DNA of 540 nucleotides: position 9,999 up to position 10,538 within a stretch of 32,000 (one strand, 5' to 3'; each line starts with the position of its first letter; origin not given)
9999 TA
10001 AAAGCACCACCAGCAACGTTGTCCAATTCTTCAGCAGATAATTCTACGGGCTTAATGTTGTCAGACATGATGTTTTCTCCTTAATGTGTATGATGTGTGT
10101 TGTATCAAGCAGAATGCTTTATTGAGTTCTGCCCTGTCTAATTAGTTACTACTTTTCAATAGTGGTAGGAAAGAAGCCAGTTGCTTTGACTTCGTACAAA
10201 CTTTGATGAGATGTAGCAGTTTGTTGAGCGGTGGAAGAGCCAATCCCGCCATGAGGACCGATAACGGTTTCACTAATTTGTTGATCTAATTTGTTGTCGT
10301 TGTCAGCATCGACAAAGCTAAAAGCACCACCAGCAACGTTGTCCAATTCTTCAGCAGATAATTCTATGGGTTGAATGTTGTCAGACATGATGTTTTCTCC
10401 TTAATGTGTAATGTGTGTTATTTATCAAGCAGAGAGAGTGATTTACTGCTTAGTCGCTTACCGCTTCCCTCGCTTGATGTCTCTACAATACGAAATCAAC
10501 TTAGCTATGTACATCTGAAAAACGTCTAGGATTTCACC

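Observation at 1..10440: Nine double-glycine peptide genes feeding a C39-ABC / HlyD / second-ABC exporter, with no tailoring enzyme and Cys-free cargo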

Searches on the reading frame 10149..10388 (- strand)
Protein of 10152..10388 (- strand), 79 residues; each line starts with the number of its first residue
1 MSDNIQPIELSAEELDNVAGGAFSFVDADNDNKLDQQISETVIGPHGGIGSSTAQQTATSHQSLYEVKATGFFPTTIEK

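Call 8: search_protein_families(library=ncbifam, proteins=[window:10152-10388:-], max_evalue=0.1)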
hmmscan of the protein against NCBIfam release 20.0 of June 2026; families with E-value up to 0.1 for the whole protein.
seq(79 aa): 3 families
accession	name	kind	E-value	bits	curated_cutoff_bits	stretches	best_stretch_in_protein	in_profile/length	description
NF038167.1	cyan_ocin_like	subfamily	4.3e-16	58.9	32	1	1-69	1-71/72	CTB family bacteriocin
NF033456.1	RiPP_CCRG-2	domain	0.017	15.1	24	1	9-22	5-18/18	CCRG-2 family RiPP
NF000111.1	stregram_VatD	exception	0.099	12.4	400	0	5-38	17-50/209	streptogramin A O-acetyltransferase Vat(D)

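Call 9: search_protein_families(library=pfam, proteins=[window:10152-10388:-], max_evalue=0.1)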
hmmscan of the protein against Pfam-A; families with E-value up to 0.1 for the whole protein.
seq(79 aa): 1 family
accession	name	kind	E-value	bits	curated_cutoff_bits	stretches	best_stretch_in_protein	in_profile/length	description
PF17518.7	DUF5443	-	0.028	13.9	25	1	29-73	266-311/344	Family of unknown function (DUF5443)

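Call 19: find_homologous_proteins(query=window:10152-10388:-, max_evalue=0.001)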
Query seq(79 aa) (79 aa): 43 proteins with E <= 0.001 among 44 candidates.
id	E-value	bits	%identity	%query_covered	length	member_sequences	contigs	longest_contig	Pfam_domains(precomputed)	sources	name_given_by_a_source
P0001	7.5e-44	164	100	100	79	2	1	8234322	PF28158.1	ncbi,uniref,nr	ncbi:CTB family bacteriocin [Nostoc punctiforme]|uniref:Uncharacterized protein n=1 Tax=Nostoc punct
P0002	3.1e-41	156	94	100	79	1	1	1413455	PF28158.1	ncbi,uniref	ncbi:CTB family bacteriocin [Nostoc punctiforme UO1]|uniref:CTB family bacteriocin n=1 Tax=Nostoc pu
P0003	9.6e-41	154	92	100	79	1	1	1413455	PF28158.1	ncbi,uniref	ncbi:CTB family bacteriocin [Nostoc punctiforme UO1]|uniref:CTB family bacteriocin n=1 Tax=Nostoc pu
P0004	1.6e-40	154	91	99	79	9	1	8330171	PF28158.1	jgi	jgi:hypothetical protein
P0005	4.1e-40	152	90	100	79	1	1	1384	PF28158.1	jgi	jgi:hypothetical protein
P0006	7.6e-40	152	90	100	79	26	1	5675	PF28158.1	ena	-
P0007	1.1e-39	151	90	99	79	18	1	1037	PF28158.1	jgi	jgi:hypothetical protein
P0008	2.0e-39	150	88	99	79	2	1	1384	PF28158.1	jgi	jgi:hypothetical protein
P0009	3.2e-37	143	85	99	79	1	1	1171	PF28158.1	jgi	jgi:hypothetical protein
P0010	1.1e-36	142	86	99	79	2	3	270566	PF28158.1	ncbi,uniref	ncbi:MAG: CTB family bacteriocin [Nostoc sp.]|uniref:CTB family bacteriocin n=1 Tax=Nostoc sp. TaxID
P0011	4.0e-35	137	82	99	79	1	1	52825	PF28158.1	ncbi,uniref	ncbi:MAG: CTB family bacteriocin [Nostoc sp.]|uniref:CTB family bacteriocin n=1 Tax=Nostoc sp. TaxID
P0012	1.2e-34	135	83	97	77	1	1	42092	PF28158.1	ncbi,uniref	ncbi:CTB family bacteriocin [Nostoc sp.]|uniref:CTB family bacteriocin n=1 Tax=Nostoc sp. TaxID=1180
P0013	2.2e-34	134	81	99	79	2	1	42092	PF28158.1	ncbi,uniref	ncbi:CTB family bacteriocin [Nostoc sp.]|uniref:CTB family bacteriocin n=1 Tax=Nostoc sp. TaxID=1180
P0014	2.6e-33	131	81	99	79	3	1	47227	PF28158.1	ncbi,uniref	ncbi:CTB family bacteriocin [Nostoc sp.]|uniref:CTB family bacteriocin n=1 Tax=Nostoc sp. TaxID=1180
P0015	3.2e-33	131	81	99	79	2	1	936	PF28158.1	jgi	jgi:hypothetical protein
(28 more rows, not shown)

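Call 20: find_encoding_contigs(protein=P0001, flank=10000, max_places=4)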
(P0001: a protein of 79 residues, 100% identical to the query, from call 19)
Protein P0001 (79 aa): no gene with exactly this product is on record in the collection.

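Call 38: find_related_loci(query=A4, collection=genome_contigs, flank=10000)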
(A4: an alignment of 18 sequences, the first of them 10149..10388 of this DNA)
Query A4 (79 aa) in genome_contigs; peptide patterns used: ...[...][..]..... (x = any residue, [..] = any of these).
181 stretches matched a pattern; 22 encode a relative of the query (tblastn E <= 1e-3); 21 distinct loci.
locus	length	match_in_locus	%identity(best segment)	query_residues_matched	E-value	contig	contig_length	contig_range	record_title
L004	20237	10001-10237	89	1-79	1e-45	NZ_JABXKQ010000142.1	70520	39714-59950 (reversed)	MAG: Nostoc sp. JL34 NODE_677_length_70520_cov_112.116, whole genome shotgun sequence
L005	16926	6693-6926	87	1-78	1e-43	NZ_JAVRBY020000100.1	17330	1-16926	MAG: Nostoc sp. DedQUE02 Nostoc_sp_DedQUE02_100, whole genome shotgun sequence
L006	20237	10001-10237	85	1-79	8e-42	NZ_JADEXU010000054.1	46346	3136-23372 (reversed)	Nostoc sp. LEGE 12450 NODE_54_length_46346_cov_6.4803, whole genome shotgun sequence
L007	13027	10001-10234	82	1-78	7e-41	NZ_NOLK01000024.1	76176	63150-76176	Nostoc sp. 'Peltigera membranacea cyanobiont' 232 scaffold24, whole genome shotgun sequence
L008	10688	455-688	82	1-78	1e-40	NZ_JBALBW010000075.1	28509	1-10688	MAG: Nostoc sp. isolate 8277 bin 2 NODE_80_length_28509_cov_29.474097, whole genome shotgun sequence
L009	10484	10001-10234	78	1-78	4e-37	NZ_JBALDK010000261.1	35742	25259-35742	MAG: Nostoc sp. isolate P1574 bin 1 NODE_160_length_35742_cov_26.254187, whole genome shotgun sequence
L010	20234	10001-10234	77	1-78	1e-36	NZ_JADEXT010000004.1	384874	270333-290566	Nostoc sp. LEGE 12447 NODE_14_length_3, whole genome shotgun sequence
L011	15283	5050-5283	76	1-78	1e-36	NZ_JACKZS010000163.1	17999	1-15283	Nostoc sp. UCD121 NODE_163_length_17999_cov_9.76855_ID_325, whole genome shotgun sequence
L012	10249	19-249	77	1-77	4e-36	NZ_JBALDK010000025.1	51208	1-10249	MAG: Nostoc sp. isolate P1574 bin 1 NODE_76_length_51208_cov_24.293291, whole genome shotgun sequence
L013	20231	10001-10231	77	1-77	5e-36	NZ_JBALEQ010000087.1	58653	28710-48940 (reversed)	MAG: Nostoc sp. isolate P8256 bin 3 NODE_352_length_58653_cov_166.162318, whole genome shotgun sequence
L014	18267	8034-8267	76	1-78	3e-35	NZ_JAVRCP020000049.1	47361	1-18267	MAG: Nostoc sp. DedVER02 Nostoc_sp_DedVER02_49, whole genome shotgun sequence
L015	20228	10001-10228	71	1-76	5e-33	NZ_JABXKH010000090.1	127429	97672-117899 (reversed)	MAG: Nostoc sp. NMS2 NODE_124_length_127429_cov_268.118, whole genome shotgun sequence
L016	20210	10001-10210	65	1-71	2e-23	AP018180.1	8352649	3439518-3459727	Nostoc carneum NIES-2107 DNA, nearly complete genome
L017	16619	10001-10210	63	1-71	6e-22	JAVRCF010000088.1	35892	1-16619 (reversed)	MAG: Aulosira sp. DedQUE10 contig_88, whole genome shotgun sequence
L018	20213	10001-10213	56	1-71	2e-20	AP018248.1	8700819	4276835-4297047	Tolypothrix tenuis PCC 7101 DNA, nearly complete genome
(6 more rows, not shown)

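Call 54: predict_structure(alignment_id=A5)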
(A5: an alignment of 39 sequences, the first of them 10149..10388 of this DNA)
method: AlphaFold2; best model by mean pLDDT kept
length: 79 residues; sequences in the alignment: 39
mean_pLDDT: 71.5   pTM: 0.30
mean pLDDT of the five models: 71.5, 69.5, 67.2, 65.1, 59.8
residues with pLDDT >= 90: 3; 70-90: 43; 50-70: 25; < 50: 8
segments of 3 or more residues with pLDDT < 50: 75-79
pLDDT, mean of each block of 10 residues (from residue 1): 59 62 70 83 87 84 76 49
secondary structure, 60 per line:
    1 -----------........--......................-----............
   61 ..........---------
elements in order: H12-19 E22-43 E49-70

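Call 57: fold_search(model_id=the predicted structure, library=pdb)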
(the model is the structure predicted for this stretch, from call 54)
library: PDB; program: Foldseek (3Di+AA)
matches with E <= 10: 300; with E <= 0.001: 0
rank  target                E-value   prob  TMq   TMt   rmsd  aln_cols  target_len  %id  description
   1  7vnn_A                5.5e-01  0.72  0.28  0.06   5.3        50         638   12  Complex structure of Clostridioides difficile enzymatic component (CDTa) and binding component (CDTb) pore with long s (released 2022-10-26)
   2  7vnn_D                5.5e-01  0.72  0.28  0.06   5.3        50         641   12  Complex structure of Clostridioides difficile enzymatic component (CDTa) and binding component (CDTb) pore with long s (released 2022-10-26)
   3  8ftf_A                6.6e-01  0.72  0.36  0.20   4.9        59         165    5  CryoEM strucutre of 33-mer RBM3 of the Salmonella MS-ring (released 2023-05-31)
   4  5ec5_B                6.6e-01  0.72  0.39  0.13   3.9        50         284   12  Crystal structure of lysenin pore (released 2016-05-18)
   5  6o2n_A                6.6e-01  0.11  0.19  0.05   7.4        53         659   13  CDTb Double Heptamer Short Form Modeled from Cryo-EM Map Reconstructed using C7 Symmetry (released 2019-10-30)
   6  3j9c                  8.4e-01  0.28  0.25  0.08   6.0        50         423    8  CryoEM single particle reconstruction of anthrax toxin protective antigen pore at 2.9 Angstrom resolution (released 2015-03-11)
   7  5ec5_I                8.9e-01  0.69  0.42  0.14   3.7        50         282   14  Crystal structure of lysenin pore (released 2016-05-18)
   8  5ec5_F                9.5e-01  0.66  0.42  0.14   3.7        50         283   14  Crystal structure of lysenin pore (released 2016-05-18)
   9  8z4g_1                1.1e+00  0.44  0.31  0.21   4.6        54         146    9  Structure of the S-ring region of the Vibrio flagellar MS-ring protein FliF with 35-fold symmetry applied (released 2024-09-04)
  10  5ec5_L                1.1e+00  0.16  0.29  0.11   5.3        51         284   12  Crystal structure of lysenin pore (released 2016-05-18)
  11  8zdt_A                1.1e+00  0.60  0.36  0.23   4.0        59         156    3  Structure of the RBM3 ring of Salmonella flagellar MS-ring protein FliF with C33 symmetry applied (released 2025-01-01)
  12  9jsg                  1.2e+00  0.06  0.16  0.05   9.2        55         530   16  Clostridium perfringens iota toxin pore Ib in pore state (released 2025-05-14)
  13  3gw6_C                1.3e+00  0.09  0.21  0.11   6.3        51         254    8  Intramolecular Chaperone (released 2010-02-02)
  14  4v6w_CP               1.4e+00  0.15  0.21  0.11   7.7        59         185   15  Structure of the D. melanogaster 80S ribosome (released 2014-07-09)
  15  5mmj_f                1.4e+00  0.07  0.17  0.13  14.7        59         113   24  Structure of the small subunit of the chloroplast ribosome (released 2017-01-11)
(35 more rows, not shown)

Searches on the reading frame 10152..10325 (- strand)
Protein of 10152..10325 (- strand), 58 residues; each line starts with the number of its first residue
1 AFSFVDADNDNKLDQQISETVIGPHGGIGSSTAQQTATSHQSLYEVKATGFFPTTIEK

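Call 34: search_protein_representatives(alignment_id=A3)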
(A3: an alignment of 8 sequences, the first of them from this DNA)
Query: 8 sequences, 58 profile positions. Proteins with E-value up to 0.001 (for the whole library): 9; up to 1e-10: 4; up to 1e-30: 0. The best 9 are listed.
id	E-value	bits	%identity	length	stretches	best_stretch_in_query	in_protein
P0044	6.0e-15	71.0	-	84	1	6-51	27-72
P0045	9.2e-14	67.2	-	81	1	3-55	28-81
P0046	4.5e-13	65.0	-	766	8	11-37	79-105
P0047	1.0e-10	57.4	-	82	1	1-53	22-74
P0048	3.7e-10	55.6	-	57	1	20-54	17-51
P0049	4.0e-10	55.5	-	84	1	1-51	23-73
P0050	3.3e-04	36.6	-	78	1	11-54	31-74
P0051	4.5e-04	36.2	-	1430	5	21-51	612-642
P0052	5.3e-04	35.9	-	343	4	38-58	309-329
